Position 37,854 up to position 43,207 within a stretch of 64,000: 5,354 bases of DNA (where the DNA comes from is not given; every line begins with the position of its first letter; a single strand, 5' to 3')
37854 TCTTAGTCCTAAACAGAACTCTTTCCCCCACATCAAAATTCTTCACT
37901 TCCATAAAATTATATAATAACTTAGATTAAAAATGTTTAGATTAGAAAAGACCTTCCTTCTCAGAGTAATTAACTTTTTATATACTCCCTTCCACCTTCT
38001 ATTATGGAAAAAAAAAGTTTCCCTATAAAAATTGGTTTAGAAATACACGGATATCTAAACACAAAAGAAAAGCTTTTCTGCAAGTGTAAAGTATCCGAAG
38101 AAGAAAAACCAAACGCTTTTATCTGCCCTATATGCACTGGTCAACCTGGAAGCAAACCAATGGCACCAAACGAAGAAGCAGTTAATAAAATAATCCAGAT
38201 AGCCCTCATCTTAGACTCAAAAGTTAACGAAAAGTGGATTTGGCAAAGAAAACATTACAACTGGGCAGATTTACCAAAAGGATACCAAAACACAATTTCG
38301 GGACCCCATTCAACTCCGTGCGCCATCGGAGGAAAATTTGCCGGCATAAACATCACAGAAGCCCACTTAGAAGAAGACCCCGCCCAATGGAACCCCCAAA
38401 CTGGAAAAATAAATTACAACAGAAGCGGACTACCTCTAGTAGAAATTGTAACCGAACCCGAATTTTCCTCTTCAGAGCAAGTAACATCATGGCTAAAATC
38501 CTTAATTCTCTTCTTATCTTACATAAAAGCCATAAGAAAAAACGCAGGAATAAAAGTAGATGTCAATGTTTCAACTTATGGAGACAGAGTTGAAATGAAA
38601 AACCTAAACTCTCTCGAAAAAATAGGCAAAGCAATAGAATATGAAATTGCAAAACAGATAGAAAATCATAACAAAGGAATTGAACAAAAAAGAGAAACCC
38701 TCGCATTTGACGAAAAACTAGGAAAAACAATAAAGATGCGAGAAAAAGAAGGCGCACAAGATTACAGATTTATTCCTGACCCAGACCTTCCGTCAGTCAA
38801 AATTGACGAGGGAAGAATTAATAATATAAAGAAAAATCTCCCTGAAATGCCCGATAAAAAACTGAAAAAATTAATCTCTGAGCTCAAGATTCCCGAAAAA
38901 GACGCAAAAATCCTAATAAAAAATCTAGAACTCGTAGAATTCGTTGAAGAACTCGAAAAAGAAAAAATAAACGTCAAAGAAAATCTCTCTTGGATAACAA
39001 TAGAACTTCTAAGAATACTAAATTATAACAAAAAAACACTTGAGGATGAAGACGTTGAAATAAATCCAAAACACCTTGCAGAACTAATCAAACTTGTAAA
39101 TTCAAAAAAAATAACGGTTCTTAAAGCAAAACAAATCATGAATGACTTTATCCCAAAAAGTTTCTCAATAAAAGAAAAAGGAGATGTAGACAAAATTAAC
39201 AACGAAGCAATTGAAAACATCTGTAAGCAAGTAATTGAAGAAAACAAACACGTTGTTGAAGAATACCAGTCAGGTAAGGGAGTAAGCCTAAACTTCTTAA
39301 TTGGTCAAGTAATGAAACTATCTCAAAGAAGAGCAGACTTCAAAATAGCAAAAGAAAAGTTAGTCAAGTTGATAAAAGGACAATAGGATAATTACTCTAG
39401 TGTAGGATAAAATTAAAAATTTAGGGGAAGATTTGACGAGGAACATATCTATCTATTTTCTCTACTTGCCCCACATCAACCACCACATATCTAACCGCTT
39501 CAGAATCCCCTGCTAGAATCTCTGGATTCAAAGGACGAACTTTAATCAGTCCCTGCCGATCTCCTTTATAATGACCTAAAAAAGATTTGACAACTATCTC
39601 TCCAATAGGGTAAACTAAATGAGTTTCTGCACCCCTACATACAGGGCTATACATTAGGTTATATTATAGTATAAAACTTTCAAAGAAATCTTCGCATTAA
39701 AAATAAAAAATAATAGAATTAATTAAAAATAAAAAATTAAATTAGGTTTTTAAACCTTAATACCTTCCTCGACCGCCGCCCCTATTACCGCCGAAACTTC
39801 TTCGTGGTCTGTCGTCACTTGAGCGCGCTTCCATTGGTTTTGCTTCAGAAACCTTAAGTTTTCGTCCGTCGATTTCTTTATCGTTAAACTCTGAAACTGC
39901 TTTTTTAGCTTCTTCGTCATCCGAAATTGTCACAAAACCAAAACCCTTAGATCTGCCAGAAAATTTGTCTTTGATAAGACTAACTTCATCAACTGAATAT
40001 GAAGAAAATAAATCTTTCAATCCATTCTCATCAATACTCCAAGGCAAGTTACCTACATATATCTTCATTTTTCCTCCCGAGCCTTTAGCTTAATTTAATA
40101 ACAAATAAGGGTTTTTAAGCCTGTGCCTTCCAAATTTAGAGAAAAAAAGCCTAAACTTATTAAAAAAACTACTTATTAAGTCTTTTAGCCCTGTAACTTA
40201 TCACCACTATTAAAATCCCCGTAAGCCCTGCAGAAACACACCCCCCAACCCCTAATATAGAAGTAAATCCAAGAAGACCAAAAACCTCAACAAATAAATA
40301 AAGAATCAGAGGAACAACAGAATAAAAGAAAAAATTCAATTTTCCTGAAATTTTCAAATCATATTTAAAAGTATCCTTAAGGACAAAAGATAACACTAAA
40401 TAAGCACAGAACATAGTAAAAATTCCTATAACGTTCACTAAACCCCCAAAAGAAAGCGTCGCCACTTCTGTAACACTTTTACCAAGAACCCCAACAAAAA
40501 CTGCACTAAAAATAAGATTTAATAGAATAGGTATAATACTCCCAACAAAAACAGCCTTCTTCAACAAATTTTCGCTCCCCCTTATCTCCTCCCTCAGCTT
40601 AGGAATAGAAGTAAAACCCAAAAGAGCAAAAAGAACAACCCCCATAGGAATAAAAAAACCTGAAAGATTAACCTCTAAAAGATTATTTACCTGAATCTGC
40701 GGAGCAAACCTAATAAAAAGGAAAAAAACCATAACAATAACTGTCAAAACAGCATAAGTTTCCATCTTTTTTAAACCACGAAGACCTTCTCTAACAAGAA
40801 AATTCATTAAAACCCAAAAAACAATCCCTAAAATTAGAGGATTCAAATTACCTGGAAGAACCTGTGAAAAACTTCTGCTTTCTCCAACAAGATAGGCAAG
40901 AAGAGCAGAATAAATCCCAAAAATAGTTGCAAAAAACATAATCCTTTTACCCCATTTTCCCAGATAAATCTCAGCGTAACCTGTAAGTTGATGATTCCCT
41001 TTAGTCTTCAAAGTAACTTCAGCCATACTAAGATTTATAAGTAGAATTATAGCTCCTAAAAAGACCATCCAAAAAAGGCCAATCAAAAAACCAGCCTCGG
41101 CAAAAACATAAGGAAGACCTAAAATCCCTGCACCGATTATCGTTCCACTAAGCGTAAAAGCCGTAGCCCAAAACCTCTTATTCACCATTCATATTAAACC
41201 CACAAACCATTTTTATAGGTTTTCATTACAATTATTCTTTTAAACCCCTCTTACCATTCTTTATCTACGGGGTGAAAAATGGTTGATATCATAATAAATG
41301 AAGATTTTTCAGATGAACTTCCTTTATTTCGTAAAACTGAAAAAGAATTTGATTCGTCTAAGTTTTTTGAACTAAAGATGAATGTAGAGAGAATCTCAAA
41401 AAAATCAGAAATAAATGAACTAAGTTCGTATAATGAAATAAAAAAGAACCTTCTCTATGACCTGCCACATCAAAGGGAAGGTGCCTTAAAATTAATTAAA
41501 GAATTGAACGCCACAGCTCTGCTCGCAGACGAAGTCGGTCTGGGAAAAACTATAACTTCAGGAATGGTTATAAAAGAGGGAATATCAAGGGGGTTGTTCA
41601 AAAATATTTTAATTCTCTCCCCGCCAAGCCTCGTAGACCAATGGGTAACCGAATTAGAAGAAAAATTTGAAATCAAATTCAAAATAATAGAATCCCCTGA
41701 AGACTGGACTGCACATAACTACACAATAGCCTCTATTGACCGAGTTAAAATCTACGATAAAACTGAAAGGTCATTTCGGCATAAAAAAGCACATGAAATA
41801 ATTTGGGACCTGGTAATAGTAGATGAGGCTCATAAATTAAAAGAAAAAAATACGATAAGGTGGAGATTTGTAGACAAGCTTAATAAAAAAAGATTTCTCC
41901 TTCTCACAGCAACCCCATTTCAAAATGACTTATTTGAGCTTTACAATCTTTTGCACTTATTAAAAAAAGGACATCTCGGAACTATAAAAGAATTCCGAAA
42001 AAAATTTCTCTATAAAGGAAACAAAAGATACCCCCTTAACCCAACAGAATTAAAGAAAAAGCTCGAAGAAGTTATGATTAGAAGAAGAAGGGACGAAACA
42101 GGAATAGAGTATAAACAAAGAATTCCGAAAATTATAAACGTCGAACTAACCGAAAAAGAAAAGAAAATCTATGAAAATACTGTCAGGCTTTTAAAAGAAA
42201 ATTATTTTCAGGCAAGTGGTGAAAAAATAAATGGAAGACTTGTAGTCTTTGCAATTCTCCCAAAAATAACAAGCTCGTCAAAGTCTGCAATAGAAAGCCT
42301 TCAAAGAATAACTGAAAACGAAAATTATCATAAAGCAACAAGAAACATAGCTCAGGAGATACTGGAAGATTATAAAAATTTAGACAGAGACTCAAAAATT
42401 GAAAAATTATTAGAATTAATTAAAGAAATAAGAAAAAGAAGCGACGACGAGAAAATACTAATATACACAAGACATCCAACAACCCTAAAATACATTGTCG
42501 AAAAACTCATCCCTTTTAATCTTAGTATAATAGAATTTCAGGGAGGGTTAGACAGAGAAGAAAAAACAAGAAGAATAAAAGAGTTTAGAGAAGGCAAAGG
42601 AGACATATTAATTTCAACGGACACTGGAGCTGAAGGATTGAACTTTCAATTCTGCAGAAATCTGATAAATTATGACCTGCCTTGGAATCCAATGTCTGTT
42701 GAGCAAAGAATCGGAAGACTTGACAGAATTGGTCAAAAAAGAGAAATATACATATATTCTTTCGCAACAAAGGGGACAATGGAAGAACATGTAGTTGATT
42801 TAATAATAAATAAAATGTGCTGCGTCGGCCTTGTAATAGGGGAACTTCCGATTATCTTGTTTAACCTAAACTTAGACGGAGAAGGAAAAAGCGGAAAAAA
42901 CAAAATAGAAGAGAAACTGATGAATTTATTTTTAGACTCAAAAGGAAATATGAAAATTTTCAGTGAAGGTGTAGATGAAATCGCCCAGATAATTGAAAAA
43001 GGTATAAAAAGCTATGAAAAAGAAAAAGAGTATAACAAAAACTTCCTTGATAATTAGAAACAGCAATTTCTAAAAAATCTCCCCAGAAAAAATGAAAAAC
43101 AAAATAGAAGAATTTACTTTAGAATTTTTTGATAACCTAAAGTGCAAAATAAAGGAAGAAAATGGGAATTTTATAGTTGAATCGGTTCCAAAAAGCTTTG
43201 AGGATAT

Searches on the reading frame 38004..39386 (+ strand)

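Call 38: search_protein_families(library=pfam, proteins=[window:38004-39386:+], max_evalue=0.00001)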
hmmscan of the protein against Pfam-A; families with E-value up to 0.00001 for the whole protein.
window:38004-39386:+ (460 aa): 2 families
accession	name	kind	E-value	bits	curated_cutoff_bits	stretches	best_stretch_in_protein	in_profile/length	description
PF02934.20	GatB_N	-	3.1e-73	246.8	23.4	1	9-271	2-275/277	GatB/GatE catalytic domain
PF02637.23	GatB_Yqey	-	1.1e-25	90.7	27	1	312-456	1-147/148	GatB domain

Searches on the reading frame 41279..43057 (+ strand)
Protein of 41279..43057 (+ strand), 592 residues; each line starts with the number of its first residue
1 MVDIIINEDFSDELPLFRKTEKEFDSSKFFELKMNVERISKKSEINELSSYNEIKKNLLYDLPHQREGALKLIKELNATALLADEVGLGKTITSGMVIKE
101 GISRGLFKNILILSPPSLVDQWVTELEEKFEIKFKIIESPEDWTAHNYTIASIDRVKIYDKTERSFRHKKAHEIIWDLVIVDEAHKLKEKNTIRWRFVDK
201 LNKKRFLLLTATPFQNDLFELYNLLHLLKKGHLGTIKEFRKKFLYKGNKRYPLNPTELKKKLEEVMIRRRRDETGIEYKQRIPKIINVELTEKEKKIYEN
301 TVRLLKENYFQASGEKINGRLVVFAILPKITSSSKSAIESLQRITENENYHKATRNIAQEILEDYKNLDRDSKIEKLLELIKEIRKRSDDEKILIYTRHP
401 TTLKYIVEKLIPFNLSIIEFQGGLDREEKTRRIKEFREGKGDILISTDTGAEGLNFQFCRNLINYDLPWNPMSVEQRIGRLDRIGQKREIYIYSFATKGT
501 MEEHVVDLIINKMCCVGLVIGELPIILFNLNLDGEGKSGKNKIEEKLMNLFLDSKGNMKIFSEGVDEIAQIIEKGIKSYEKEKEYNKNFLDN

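Call 38: search_protein_families(library=pfam, proteins=[window:41279-43057:+], max_evalue=0.00001)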
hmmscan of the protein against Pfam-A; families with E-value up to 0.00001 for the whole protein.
window:41279-43057:+ (592 aa): 4 families
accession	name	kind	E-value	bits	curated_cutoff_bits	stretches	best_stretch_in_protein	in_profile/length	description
PF00176.29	SNF2-rel_dom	-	1.6e-34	119.8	24.9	1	65-319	2-268/290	SNF2-related domain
PF00271.37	Helicase_C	-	3.8e-24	85.5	23.5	1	373-485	2-110/110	Helicase conserved C-terminal domain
PF04851.21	ResIII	-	1.2e-12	48.5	22.5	1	64-214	7-163/164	Type III restriction enzyme, res subunit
PF00270.35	DEAD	-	5.4e-08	33.2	26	1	78-215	15-162/167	DEAD/DEAH box helicase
